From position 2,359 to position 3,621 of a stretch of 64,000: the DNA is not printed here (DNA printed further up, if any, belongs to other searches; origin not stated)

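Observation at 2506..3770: Ferredoxin + ferritin-like diiron protein operon directly upstream of qNOR, with a ~70%-identical second copy at 12055-13011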

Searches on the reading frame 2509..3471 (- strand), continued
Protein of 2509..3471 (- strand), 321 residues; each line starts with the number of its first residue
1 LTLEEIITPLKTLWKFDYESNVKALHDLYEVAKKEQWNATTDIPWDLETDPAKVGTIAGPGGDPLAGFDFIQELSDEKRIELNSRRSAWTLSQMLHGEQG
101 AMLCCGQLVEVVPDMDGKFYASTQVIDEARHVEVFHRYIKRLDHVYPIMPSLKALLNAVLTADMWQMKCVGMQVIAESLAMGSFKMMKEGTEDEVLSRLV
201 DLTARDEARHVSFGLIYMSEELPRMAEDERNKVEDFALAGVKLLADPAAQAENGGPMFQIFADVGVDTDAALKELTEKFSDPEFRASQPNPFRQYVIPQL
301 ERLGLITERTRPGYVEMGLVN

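Call 83: search_protein_families(library=pfam, max_evalue=0.0001, proteins=[L003:128-1093:+, L003:4955-5986:+, L003:5983-7047:+, L003:7047-8201:+, L003:8250-9053:+, L003:9089-10333:+, L003:10439-11569:+, L003:11596-13113:+, L005:2821-4668:+, L005:1889-2740:+])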
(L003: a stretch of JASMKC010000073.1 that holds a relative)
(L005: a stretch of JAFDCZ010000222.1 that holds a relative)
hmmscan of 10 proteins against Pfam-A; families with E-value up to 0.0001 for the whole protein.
L003:128-1093:+ (321 aa): 2 families
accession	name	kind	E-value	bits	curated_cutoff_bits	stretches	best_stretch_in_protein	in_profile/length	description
PF11583.14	AurF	-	1.1e-14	54.8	29.6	1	23-243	6-235/282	P-aminobenzoate N-oxygenase AurF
PF04305.20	DUF455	-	8.9e-05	22.6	34.3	0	71-224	51-209/247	Protein of unknown function (DUF455)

L003:4955-5986:+ (343 aa): 1 family
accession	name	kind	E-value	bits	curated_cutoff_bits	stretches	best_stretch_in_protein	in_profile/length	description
PF01796.24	OB_ChsH2_C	-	3.4e-20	72.2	27.1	2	234-299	2-64/65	ChsH2, C-terminal OB-fold domain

L003:5983-7047:+ (354 aa): 0 families

L003:7047-8201:+ (384 aa): 2 families
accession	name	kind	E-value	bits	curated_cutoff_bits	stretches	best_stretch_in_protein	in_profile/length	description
PF22691.2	Thiolase_C_1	-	5.6e-32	110.9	28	1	248-374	17-141/144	Thiolase C-terminal domain-like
PF00108.29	Thiolase_N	-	3.1e-07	30.5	26.4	1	21-117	21-117/260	Thiolase, N-terminal domain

L003:8250-9053:+ (267 aa): 2 families
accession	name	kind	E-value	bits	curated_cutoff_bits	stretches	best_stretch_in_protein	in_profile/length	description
PF00378.25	ECH_1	-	3e-52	177.9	27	1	10-266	2-250/251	Enoyl-CoA hydratase/isomerase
PF16113.10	ECH_2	-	3.4e-29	102.8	27.2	1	16-194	3-176/335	Enoyl-CoA hydratase/isomerase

L003:9089-10333:+ (414 aa): 5 families
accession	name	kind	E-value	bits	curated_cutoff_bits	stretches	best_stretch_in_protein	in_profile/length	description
PF00441.29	Acyl-CoA_dh_1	-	4.1e-35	121.6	22.4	1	261-399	7-150/150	Acyl-CoA dehydrogenase, C-terminal domain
PF02770.24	Acyl-CoA_dh_M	-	1.8e-23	82.9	33.3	1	150-243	1-97/97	Acyl-CoA dehydrogenase, middle domain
PF02771.21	Acyl-CoA_dh_N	-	1e-12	48.9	22.9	1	21-146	6-113/113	Acyl-CoA dehydrogenase, N-terminal domain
PF08028.16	Acyl-CoA_dh_2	-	4.9e-08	33.8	22.7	1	277-379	8-125/134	Acyl-CoA dehydrogenase, C-terminal domain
PF22924.1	ACOX_C_alpha1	-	8e-06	26.2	27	0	266-313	5-60/169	Acyl-CoA oxidase, C-alpha1 domain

L003:10439-11569:+ (376 aa): 3 families
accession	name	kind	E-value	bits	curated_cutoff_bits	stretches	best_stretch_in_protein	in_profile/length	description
PF03060.21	NMO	-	3.6e-49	168.4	28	1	23-359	26-330/331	Nitronate monooxygenase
PF01070.24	FMN_dh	-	1.2e-06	28.3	24.9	1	173-250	230-308/350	FMN-dependent dehydrogenase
PF00478.31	IMPDH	-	4.3e-05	23.1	25.6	0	203-260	196-252/345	IMP dehydrogenase / GMP reductase domain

L003:11596-13113:+ (505 aa): 2 families
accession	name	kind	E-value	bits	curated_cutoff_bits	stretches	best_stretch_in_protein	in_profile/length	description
PF01039.27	Carboxyl_trans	-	1.2e-88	298.4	22.3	1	41-432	2-397/493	Carboxyl transferase domain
PF03255.19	ACCA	-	4.2e-13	49.6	23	1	316-407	92-191/310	Acetyl co-enzyme A carboxylase carboxyltransferase-like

L005:2821-4668:+ (615 aa): 1 family
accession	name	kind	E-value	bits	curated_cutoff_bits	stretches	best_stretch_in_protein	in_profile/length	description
PF12228.14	DUF3604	-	1.3e-207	691.4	20.4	1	22-614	2-591/591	Protein of unknown function (DUF3604)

L005:1889-2740:+ (283 aa): 1 family
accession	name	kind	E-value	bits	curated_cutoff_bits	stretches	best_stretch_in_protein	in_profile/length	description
PF00296.26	Bac_luciferase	-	7.7e-52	177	27.9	1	17-251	25-243/314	Luciferase-like monooxygenase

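Call 84: search_protein_families(library=pfam, max_evalue=0.0001, proteins=[L004:4938-5840:+, L004:5862-7112:-, L004:7103-8785:+, L004:8907-9974:+, L004:10996-12096:-, L004:12770-14173:+, L002:8643-9377:-, L002:12092-13417:+, L002:5188-7419:-, L001:818-2146:-])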
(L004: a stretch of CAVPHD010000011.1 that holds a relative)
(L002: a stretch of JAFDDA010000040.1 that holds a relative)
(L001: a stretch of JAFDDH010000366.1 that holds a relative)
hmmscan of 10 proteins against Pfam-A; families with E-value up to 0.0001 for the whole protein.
L004:4938-5840:+ (300 aa): 1 family
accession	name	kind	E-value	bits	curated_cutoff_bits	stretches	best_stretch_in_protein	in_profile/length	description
PF00487.30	FA_desaturase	-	1.7e-14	54.7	29.7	1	55-252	10-229/253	Fatty acid desaturase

L004:5862-7112:- (416 aa): 5 families
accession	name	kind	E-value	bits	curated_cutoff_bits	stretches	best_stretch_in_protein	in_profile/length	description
PF04820.20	Trp_halogenase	-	3e-29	102.6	21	2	95-348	147-386/458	Tryptophan halogenase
PF01494.25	FAD_binding_3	-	3.9e-12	46.5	22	1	7-127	3-121/349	FAD binding domain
PF01266.30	DAO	-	8.3e-08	32.6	27.9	1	8-40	2-34/353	FAD dependent oxidoreductase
PF13450.12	NAD_binding_8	-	3.4e-07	30.9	21.9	1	10-40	1-31/68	NAD(P)-binding Rossmann-like domain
PF07992.20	Pyr_redox_2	-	7e-06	26.1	26.1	1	7-39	2-35/291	Pyridine nucleotide-disulphide oxidoreductase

L004:7103-8785:+ (560 aa): 5 families
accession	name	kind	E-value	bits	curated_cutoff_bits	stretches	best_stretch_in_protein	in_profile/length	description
PF04820.20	Trp_halogenase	-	2.9e-15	56.5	21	2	134-366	142-344/458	Tryptophan halogenase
PF01494.25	FAD_binding_3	-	2.8e-11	43.7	22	1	43-241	2-189/349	FAD binding domain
PF01266.30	DAO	-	8.9e-08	32.5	27.9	0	44-78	1-33/353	FAD dependent oxidoreductase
PF13450.12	NAD_binding_8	-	6e-06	26.9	21.9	1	47-95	1-52/68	NAD(P)-binding Rossmann-like domain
PF05834.18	Lycopene_cycl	-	6.8e-05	22.5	23.4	0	44-75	1-32/380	Lycopene cyclase protein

L004:8907-9974:+ (355 aa): 3 families
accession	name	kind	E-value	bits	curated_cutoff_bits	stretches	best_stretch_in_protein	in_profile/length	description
PF11583.14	AurF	-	1.5e-11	44.5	29.6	1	30-248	8-234/282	P-aminobenzoate N-oxygenase AurF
PF00268.27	Ribonuc_red_sm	-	3.4e-05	23.8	33.6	0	74-145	38-106/281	Ribonucleotide reductase, small chain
PF04305.20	DUF455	-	8e-05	22.8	34.3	0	89-232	62-211/247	Protein of unknown function (DUF455)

L004:10996-12096:- (366 aa): 1 family
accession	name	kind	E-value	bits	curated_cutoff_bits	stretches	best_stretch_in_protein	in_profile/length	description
PF00296.26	Bac_luciferase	-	1.2e-78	265.1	27.9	1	6-320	1-310/314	Luciferase-like monooxygenase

L004:12770-14173:+ (467 aa): 0 families

L002:8643-9377:- (244 aa): 1 family
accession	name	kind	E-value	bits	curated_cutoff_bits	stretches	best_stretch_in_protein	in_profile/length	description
PF00160.26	Pro_isomerase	-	7.1e-40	137.3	21.7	1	96-240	3-158/159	Cyclophilin type peptidyl-prolyl cis-trans isomerase/CLD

L002:12092-13417:+ (441 aa): 1 family
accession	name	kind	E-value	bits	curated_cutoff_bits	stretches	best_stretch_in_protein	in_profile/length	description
PF02515.22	CoA_transf_3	-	1.4e-111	373.6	23.3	1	50-417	1-366/366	CoA-transferase family III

L002:5188-7419:- (743 aa): 1 family
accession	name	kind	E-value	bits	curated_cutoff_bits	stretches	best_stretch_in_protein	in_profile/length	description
PF20091.5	Abhydrolase_10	-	2.4e-99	333.6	23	1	120-570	13-427/429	Alpha/beta hydrolase domain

L001:818-2146:- (442 aa): 3 families
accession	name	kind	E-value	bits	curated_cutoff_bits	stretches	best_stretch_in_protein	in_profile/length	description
PF12625.12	Arabinose_bd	-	2.8e-34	119.3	27.6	1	125-301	1-179/185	Arabinose-binding domain of AraC transcription regulator, N-term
PF12833.13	HTH_18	-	2e-20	73.3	33.6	1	357-433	2-79/80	Helix-turn-helix domain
PF00165.29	HTH_AraC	-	1.2e-08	35.3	26.6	1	401-431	11-40/42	Bacterial regulatory helix-turn-helix proteins, AraC family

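Call 93: search_solved_structures(query=A2, max_evalue=0.00001, show_alignments=5)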
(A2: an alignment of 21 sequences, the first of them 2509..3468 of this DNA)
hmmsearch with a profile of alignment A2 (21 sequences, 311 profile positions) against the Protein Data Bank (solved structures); distinct sequences matched with E-value up to 0.00001: 15.
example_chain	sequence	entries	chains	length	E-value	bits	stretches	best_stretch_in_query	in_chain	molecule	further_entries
7qbk_A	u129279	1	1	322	9.6e-09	38.3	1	108-217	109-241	R2-like ligand-binding oxidase (homolog II) from Sulfolobus acidocaldarius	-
9u78_A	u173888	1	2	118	7.4e-08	35.4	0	177-205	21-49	Single Chain Protein of De Novo Designed Helix Bundles-4EH2 with KDPV Loop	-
6qrz_A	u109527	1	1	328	6e-07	32.4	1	71-229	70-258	Ribonucleoside-diphosphate reductase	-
6qk1_A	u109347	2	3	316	7.4e-07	32.1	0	109-217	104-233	Ribonucleotide reductase small subunit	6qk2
6f6c_A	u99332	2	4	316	9.1e-07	31.8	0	107-217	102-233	Ribonucleotide reductase small subunit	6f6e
6f6l_A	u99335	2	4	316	1e-06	31.6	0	109-217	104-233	Ribonucleotide reductase small subunit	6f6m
6i93_A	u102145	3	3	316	1.1e-06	31.6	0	109-217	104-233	Ribonucleotide reductase small subunit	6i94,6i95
6i90_A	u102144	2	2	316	1.2e-06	31.4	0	109-217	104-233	Ribonucleotide reductase small subunit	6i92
6f6h_A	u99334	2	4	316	1.4e-06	31.2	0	109-217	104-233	Ribonucleotide reductase small subunit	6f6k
4hr0_A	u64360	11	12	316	1.4e-06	31.2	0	109-217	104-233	Ribonuleotide reductase small subunit | Ribonucleotide reductase small subunit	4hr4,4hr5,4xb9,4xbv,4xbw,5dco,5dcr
6f6f_A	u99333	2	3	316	1.4e-06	31.2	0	109-217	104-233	Ribonucleotide reductase small subunit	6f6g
6qjv_A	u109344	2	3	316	1.6e-06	31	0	109-217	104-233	Ribonucleotide reductase small subunit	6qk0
6f65_A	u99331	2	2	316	2.9e-06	30.1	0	109-217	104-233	Ribonucleotide reductase small subunit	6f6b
5uxg_A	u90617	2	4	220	3.4e-06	29.9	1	113-215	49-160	aldehyde deformylating oxygenase | hypothetic aldehyde deformylating oxygenase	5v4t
5omj_A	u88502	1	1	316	4.9e-06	29.4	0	175-217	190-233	Ribonucleotide reductase small subunit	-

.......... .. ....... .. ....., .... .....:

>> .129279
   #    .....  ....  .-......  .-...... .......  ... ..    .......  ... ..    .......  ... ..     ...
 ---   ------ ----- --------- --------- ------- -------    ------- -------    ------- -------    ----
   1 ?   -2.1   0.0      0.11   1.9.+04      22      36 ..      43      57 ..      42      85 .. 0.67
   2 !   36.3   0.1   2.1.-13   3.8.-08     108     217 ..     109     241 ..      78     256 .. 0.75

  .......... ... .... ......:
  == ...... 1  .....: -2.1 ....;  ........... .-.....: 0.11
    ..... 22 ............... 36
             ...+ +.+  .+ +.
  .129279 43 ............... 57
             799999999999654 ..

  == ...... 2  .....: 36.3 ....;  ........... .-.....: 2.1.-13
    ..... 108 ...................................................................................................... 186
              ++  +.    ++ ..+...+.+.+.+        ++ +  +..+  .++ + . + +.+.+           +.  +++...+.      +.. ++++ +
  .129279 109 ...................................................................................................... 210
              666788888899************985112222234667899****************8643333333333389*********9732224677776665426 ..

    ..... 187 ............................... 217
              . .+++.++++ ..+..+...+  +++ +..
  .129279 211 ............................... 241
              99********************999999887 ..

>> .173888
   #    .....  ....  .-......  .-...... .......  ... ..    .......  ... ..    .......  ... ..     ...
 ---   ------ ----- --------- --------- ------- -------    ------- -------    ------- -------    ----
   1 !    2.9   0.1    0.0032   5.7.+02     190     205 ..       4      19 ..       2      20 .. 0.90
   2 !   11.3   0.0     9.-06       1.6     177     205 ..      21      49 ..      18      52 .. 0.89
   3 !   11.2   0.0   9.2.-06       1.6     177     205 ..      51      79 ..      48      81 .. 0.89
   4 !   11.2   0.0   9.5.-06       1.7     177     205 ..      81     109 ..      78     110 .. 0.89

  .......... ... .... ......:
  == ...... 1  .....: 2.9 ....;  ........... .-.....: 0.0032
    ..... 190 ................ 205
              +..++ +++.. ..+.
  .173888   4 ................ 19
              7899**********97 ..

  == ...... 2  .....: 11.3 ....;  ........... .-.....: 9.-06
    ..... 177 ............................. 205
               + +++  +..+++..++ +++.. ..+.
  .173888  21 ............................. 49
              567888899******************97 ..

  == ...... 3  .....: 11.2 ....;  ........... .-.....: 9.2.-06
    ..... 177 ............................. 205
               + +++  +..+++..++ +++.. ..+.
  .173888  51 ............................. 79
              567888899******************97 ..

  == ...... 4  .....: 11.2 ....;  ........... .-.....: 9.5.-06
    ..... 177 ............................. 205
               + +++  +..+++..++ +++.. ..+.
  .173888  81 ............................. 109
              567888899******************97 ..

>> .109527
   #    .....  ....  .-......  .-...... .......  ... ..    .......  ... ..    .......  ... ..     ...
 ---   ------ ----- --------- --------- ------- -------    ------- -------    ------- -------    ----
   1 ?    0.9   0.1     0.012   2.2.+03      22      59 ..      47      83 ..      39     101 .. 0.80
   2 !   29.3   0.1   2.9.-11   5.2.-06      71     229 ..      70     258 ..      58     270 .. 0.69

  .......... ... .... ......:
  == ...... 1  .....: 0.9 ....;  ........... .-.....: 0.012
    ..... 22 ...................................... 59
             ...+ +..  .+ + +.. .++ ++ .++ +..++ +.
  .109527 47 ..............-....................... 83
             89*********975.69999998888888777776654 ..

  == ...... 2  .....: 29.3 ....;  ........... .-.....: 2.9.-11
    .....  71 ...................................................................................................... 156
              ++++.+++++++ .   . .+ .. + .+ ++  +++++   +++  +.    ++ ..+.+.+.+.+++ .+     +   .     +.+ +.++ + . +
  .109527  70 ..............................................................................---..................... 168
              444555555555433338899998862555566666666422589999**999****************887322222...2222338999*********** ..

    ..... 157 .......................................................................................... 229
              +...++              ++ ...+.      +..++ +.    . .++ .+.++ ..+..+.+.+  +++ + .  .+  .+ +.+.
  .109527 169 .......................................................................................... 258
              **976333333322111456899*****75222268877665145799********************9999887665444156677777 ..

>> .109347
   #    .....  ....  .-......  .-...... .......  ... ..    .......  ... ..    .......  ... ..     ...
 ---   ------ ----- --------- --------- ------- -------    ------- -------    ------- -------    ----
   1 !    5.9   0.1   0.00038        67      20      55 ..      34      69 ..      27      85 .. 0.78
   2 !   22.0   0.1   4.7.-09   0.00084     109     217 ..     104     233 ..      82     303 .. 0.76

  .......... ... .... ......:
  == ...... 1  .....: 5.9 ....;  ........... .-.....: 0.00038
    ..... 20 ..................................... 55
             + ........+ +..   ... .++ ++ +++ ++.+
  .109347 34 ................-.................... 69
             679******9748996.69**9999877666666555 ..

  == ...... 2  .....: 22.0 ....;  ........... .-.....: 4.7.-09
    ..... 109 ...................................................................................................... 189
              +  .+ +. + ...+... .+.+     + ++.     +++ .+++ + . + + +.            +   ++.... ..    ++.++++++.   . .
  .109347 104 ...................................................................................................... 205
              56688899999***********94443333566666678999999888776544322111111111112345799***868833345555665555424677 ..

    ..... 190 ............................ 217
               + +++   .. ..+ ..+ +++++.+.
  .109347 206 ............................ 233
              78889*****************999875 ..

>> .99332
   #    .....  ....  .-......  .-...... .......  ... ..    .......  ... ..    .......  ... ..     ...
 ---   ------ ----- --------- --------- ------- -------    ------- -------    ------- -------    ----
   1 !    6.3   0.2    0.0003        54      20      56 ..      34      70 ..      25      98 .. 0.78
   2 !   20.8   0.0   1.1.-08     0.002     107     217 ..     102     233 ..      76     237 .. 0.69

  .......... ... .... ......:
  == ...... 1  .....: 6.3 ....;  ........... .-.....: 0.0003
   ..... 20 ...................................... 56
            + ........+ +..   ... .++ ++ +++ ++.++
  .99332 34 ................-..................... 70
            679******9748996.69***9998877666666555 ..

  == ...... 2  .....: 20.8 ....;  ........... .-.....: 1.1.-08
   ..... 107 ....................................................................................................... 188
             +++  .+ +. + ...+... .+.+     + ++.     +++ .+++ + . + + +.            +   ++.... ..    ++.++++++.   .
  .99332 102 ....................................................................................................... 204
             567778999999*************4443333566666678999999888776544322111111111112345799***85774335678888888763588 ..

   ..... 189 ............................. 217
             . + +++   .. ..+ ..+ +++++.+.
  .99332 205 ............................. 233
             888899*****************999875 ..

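Call 100: search_protein_representatives(protein=window:2509-3471:-)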
Query: 321 residues. Proteins with E-value up to 0.001 (for the whole library): 1720; up to 1e-10: 915; up to 1e-30: 218. The best 150 are listed.
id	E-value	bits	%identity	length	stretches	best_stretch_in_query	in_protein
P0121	8.4e-125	432.8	58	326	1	2-321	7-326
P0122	1.3e-87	310.6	69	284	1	1-209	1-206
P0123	1.7e-82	293.8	47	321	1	6-320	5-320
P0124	3.8e-79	282.8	71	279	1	59-246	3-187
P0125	5.4e-68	246.2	48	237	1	10-238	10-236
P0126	7.8e-67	242.4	39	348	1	4-317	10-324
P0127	2.5e-66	240.7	41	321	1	8-319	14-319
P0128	8.6e-60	219.2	38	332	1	5-320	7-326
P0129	2.2e-59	217.9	35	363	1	5-314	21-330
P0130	2.8e-59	217.5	36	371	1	6-314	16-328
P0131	5.8e-59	216.5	39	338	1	7-320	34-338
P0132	2.7e-57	211.0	43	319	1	4-249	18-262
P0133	3.4e-57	210.7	35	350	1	5-319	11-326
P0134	4.8e-57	210.2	45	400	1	6-243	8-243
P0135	1.5e-56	208.6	37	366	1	7-317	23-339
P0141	4.0e-52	194.0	39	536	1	13-318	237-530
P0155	4.3e-48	180.8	36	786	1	16-320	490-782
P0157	1.0e-47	179.6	40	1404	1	16-246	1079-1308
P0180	1.2e-43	166.2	36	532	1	17-268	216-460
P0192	1.3e-41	159.6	36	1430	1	16-320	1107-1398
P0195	2.3e-41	158.7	33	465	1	9-320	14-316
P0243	2.0e-37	145.7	30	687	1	23-320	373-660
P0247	4.9e-37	144.5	32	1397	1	24-319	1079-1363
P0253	1.9e-36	142.6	37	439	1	25-320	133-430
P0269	2.4e-35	138.9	35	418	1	10-231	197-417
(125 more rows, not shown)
